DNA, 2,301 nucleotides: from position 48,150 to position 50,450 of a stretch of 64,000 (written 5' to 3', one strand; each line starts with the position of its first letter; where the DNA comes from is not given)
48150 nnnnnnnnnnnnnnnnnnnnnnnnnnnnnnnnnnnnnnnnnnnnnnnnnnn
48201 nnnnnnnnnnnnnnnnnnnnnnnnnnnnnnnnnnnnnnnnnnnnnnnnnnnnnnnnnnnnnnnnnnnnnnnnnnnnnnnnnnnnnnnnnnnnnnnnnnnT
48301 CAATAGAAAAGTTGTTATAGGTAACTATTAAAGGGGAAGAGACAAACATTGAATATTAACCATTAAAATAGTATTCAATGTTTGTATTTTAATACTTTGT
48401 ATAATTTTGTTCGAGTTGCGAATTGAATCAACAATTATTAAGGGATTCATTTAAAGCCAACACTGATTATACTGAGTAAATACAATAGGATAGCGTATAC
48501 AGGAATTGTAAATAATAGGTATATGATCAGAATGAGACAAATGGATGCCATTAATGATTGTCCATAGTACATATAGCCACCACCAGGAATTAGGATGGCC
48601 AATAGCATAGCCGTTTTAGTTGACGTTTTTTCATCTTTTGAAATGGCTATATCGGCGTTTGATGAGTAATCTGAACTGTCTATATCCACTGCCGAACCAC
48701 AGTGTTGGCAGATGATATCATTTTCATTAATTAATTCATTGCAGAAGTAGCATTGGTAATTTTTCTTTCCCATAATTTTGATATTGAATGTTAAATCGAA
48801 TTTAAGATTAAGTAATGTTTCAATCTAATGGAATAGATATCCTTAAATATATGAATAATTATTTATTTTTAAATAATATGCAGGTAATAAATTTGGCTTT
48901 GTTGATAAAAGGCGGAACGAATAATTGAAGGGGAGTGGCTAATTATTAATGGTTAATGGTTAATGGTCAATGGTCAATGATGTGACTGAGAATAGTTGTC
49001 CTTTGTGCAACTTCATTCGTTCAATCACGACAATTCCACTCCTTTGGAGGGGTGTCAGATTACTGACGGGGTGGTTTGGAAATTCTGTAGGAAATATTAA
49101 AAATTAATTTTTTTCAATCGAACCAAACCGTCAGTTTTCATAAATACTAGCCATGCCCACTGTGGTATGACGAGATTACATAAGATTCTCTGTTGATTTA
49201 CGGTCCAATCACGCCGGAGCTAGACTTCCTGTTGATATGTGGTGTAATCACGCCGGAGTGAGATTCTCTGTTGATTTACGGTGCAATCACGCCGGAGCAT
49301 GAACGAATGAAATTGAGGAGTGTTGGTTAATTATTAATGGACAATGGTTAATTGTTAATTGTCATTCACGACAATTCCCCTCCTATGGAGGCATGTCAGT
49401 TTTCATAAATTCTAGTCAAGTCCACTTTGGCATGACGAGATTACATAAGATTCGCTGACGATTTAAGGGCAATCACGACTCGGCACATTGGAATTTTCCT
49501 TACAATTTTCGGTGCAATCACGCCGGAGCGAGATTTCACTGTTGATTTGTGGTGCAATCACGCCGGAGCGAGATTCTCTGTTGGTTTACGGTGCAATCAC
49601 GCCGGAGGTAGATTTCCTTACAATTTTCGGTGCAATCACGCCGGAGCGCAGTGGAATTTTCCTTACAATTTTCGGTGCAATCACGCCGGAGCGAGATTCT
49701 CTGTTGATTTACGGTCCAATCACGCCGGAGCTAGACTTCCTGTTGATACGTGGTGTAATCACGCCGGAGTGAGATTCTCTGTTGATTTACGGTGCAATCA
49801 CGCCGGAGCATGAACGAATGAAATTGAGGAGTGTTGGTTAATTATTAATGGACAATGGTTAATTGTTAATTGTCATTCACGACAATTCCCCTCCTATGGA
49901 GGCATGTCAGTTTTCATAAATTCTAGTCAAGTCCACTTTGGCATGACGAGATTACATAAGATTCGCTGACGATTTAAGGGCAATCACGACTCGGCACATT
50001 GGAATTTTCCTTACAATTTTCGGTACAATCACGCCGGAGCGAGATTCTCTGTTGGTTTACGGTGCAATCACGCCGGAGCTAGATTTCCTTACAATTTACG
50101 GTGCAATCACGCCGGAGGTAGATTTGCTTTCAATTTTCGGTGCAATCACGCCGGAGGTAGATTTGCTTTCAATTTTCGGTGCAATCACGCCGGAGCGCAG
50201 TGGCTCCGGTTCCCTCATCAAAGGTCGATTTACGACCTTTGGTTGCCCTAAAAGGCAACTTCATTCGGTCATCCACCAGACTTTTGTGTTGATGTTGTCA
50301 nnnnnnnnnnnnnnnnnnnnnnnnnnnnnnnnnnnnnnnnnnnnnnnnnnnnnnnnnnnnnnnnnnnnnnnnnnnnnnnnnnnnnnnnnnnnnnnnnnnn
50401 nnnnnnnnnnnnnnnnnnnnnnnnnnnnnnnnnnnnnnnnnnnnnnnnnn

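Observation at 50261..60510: Non-glycan PUL-like operon: SusC/SusD coupled to an MtnK-like kinase, a nucleoside hydrolase and a full ABC importer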

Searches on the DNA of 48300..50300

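Call 77: search_rna_families(source=window, start=48300, end=50300, threshold=evalue, max_evalue=1)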
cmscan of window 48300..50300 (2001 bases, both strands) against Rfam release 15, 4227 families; matches with E-value up to 1: 0.
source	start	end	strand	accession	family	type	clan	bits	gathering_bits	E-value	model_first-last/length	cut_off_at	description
